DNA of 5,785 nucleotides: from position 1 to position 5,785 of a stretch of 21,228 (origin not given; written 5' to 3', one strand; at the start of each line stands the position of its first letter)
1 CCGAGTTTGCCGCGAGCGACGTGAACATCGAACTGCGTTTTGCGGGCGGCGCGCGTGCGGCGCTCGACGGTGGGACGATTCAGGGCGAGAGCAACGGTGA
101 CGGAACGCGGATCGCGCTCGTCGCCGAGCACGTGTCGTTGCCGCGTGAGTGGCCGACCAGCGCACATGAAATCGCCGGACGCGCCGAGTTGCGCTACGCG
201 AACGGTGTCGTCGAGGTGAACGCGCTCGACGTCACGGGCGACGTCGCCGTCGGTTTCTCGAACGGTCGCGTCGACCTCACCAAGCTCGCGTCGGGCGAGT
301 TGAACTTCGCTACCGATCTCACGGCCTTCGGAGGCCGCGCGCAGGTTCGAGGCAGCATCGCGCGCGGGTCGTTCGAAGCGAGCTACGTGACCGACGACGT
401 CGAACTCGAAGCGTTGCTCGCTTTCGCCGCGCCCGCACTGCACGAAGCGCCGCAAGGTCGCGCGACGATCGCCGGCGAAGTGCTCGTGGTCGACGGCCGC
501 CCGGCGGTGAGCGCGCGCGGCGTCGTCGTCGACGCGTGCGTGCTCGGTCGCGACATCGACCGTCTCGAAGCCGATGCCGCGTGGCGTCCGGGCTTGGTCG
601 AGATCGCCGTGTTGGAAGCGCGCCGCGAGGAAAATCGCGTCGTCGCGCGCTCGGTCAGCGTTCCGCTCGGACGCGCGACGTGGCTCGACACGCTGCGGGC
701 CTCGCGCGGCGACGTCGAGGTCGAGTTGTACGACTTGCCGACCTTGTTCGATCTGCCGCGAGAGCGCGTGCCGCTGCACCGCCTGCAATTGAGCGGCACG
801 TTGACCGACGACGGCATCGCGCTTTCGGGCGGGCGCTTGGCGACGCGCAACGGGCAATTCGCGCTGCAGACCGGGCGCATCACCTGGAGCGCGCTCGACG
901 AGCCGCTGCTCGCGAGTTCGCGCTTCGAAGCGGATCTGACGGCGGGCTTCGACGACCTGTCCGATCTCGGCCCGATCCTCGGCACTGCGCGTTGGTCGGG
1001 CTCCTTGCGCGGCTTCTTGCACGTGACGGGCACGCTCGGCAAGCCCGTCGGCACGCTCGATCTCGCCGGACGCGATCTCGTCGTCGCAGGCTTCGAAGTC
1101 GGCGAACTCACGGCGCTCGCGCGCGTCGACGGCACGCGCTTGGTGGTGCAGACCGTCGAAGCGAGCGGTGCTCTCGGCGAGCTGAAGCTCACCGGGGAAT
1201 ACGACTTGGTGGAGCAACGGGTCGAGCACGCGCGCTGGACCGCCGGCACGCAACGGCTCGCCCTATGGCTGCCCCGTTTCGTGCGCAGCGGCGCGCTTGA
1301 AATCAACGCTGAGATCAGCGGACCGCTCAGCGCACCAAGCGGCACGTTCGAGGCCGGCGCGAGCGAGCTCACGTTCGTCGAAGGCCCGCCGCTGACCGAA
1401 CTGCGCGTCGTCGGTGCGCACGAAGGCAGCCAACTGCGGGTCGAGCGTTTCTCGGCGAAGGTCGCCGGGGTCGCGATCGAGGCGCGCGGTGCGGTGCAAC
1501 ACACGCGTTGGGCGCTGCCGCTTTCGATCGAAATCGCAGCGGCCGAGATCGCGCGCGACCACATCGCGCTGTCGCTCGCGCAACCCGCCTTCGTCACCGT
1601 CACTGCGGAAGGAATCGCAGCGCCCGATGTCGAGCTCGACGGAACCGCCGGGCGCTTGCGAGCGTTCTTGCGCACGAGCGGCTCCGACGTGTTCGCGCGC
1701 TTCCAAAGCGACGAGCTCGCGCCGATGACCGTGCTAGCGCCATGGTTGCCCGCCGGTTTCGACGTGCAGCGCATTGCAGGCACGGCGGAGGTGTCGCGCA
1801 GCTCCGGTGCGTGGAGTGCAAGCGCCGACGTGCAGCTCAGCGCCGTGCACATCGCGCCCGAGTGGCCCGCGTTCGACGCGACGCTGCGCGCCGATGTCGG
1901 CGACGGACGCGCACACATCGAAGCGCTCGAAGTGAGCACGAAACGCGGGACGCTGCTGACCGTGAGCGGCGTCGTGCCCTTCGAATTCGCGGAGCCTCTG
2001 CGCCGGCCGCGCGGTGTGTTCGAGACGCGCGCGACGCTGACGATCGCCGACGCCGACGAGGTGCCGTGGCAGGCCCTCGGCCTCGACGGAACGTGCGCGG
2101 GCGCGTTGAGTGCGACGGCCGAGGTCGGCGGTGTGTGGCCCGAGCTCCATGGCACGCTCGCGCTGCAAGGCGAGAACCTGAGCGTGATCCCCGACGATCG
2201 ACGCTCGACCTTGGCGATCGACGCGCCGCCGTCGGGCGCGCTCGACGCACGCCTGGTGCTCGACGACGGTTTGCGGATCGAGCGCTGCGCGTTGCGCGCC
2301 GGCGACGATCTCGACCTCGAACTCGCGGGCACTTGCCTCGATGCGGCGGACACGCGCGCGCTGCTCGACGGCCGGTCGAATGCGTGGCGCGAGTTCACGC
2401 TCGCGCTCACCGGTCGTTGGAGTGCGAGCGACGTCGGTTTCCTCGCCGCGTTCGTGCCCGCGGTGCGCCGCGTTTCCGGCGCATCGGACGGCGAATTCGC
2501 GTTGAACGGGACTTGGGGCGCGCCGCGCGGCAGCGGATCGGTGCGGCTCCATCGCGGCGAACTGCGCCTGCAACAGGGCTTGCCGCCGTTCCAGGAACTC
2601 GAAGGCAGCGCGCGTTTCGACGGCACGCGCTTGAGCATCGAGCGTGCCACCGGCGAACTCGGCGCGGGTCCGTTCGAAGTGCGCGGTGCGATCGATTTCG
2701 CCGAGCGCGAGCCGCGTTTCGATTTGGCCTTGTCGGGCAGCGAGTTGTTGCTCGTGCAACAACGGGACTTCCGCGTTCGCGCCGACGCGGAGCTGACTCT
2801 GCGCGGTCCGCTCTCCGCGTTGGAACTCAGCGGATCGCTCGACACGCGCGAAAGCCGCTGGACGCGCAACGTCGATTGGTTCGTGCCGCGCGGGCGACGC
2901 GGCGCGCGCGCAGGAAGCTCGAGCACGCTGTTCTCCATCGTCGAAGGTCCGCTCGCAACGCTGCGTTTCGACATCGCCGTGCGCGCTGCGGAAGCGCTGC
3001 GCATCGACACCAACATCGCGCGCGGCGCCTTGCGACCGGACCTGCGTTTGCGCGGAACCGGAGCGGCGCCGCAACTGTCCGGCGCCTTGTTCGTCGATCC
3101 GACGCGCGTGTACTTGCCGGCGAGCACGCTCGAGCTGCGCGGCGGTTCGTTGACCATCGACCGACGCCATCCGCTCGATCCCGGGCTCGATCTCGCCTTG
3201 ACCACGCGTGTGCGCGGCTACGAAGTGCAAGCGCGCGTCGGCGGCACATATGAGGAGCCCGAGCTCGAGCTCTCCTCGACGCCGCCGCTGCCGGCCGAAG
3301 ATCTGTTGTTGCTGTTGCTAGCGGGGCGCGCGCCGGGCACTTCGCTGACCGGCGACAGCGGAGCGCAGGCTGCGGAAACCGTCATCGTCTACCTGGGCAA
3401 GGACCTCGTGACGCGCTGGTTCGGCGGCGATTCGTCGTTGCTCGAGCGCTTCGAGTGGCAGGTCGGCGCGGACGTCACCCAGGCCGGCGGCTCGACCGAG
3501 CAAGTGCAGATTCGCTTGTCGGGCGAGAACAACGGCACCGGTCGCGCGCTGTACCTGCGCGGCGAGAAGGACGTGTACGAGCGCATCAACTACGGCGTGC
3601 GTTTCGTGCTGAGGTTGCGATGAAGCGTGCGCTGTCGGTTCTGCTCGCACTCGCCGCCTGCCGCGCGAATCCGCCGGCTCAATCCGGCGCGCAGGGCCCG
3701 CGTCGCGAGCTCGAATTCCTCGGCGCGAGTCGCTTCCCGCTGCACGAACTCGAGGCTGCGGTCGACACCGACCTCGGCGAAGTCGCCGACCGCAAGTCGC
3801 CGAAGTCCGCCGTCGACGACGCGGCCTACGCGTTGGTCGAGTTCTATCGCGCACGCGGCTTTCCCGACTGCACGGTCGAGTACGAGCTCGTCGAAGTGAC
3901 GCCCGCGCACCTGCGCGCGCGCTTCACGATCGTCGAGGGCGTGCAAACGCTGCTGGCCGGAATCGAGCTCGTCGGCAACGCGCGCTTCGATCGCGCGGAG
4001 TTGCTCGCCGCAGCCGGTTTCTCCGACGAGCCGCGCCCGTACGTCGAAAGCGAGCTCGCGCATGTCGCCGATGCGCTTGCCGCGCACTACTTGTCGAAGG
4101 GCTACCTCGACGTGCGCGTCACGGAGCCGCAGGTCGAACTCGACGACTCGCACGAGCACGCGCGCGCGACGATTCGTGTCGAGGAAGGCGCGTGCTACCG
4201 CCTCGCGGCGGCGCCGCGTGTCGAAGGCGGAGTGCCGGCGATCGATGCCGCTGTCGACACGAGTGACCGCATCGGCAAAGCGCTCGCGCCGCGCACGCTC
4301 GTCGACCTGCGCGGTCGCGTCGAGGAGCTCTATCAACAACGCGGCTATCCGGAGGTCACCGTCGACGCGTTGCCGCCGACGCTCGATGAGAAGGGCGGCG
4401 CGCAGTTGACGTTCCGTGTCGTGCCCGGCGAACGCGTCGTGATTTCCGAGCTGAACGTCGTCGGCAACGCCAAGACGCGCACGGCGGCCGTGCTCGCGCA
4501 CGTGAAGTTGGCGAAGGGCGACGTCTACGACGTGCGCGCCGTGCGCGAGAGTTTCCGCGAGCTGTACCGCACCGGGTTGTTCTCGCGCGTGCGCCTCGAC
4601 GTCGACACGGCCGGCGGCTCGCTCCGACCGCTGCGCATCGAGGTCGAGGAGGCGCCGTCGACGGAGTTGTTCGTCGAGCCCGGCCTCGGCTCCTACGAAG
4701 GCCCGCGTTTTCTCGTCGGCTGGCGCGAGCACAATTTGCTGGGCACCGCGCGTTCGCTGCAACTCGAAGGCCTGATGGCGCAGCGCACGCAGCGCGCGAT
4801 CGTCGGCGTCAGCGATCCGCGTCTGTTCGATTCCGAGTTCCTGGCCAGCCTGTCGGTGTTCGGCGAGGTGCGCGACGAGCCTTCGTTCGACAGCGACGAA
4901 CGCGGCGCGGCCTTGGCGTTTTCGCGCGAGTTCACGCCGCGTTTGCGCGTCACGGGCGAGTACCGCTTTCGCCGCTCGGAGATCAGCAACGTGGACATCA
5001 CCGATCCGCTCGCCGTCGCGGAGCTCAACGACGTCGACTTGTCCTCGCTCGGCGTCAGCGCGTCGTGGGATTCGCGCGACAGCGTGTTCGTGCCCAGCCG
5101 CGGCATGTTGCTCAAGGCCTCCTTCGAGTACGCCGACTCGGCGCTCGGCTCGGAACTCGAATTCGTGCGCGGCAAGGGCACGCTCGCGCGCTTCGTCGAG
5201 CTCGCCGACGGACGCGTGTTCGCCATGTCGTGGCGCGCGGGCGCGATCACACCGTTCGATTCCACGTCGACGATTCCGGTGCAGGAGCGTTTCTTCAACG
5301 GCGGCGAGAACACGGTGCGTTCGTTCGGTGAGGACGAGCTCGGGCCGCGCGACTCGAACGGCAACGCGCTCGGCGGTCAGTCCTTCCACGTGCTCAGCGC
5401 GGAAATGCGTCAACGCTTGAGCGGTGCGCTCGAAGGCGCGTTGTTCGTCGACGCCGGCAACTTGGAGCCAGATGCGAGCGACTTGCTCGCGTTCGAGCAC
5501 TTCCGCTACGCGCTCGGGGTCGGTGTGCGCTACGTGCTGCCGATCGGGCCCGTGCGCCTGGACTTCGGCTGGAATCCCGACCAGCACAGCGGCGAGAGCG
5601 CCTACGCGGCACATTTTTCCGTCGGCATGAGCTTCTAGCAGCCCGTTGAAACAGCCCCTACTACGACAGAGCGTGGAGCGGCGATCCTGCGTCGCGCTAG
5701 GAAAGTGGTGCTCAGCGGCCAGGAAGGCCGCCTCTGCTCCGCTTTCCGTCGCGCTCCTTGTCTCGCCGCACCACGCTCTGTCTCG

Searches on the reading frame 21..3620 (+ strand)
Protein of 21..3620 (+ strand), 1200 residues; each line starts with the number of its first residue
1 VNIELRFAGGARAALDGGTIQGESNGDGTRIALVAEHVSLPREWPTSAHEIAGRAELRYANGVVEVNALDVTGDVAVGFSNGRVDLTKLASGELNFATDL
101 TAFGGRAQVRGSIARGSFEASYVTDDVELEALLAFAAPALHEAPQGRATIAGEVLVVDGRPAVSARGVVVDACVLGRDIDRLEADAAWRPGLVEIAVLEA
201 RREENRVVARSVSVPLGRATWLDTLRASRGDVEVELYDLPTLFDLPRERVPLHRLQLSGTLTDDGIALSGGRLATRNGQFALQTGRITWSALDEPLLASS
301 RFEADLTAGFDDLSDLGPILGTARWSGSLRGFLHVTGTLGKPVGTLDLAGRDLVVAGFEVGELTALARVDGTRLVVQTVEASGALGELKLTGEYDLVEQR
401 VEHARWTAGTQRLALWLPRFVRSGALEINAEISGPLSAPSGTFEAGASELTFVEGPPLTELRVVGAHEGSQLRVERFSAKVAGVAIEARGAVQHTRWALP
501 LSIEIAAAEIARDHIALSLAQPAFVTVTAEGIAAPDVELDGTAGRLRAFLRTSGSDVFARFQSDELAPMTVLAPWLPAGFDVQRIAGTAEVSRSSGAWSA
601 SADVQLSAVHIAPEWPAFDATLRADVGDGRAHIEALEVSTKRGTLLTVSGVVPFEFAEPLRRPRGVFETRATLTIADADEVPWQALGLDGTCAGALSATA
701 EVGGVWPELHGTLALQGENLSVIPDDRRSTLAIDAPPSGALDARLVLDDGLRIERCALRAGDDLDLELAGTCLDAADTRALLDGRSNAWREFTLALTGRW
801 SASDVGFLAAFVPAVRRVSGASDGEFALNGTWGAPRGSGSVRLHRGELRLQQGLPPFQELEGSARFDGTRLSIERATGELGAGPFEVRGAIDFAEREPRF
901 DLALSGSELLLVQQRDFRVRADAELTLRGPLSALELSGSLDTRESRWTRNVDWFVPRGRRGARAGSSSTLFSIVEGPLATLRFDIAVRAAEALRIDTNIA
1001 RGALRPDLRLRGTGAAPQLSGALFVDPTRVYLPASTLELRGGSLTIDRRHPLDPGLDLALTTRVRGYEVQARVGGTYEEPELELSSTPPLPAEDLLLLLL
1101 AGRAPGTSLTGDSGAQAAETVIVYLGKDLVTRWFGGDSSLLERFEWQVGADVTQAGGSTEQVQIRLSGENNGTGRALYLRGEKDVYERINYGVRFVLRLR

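Call 7: search_protein_families(library=pfam, proteins=[window:21-3620:+], max_evalue=0.001)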
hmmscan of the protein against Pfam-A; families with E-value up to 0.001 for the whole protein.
window:21-3620:+ (1200 aa): 1 family
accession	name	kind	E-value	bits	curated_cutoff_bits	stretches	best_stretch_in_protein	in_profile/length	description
PF04357.19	TamB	-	1.1e-33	117.5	22.4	1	881-1184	9-338/381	TamB, inner membrane protein subunit of TAM complex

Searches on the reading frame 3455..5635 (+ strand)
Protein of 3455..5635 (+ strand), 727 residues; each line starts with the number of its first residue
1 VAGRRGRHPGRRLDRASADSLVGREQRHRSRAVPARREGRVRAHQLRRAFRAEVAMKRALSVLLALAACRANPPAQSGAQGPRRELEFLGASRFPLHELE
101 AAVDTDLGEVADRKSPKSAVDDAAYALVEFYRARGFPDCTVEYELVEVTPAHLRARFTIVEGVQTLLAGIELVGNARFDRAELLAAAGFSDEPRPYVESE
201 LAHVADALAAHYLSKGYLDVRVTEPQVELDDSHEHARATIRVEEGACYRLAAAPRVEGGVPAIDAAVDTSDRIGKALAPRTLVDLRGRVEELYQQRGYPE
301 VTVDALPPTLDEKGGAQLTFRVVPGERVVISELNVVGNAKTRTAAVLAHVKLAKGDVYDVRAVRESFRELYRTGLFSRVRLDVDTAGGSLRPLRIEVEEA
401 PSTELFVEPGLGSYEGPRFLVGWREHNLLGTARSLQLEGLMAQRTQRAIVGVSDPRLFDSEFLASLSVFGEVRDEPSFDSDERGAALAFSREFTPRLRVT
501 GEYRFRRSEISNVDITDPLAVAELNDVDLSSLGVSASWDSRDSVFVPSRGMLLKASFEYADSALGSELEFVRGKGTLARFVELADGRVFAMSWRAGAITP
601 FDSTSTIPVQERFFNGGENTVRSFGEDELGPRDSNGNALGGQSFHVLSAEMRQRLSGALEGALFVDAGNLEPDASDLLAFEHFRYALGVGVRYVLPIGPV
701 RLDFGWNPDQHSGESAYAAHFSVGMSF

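Call 7: search_protein_families(library=pfam, proteins=[window:3455-5635:+], max_evalue=0.001)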
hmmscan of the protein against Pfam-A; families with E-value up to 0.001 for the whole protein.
window:3455-5635:+ (727 aa): 3 families
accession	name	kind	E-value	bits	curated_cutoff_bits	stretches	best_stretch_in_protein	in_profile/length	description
PF01103.29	Omp85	-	9.7e-54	183.5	24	1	427-727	1-325/325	Omp85 superfamily domain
PF07244.20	POTRA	-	1.3e-25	90.3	21.3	2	169-245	5-79/79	Surface antigen variable number repeat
PF08479.16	POTRA_2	-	2.7e-08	34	24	0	168-226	4-61/76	POTRA domain, ShlB-type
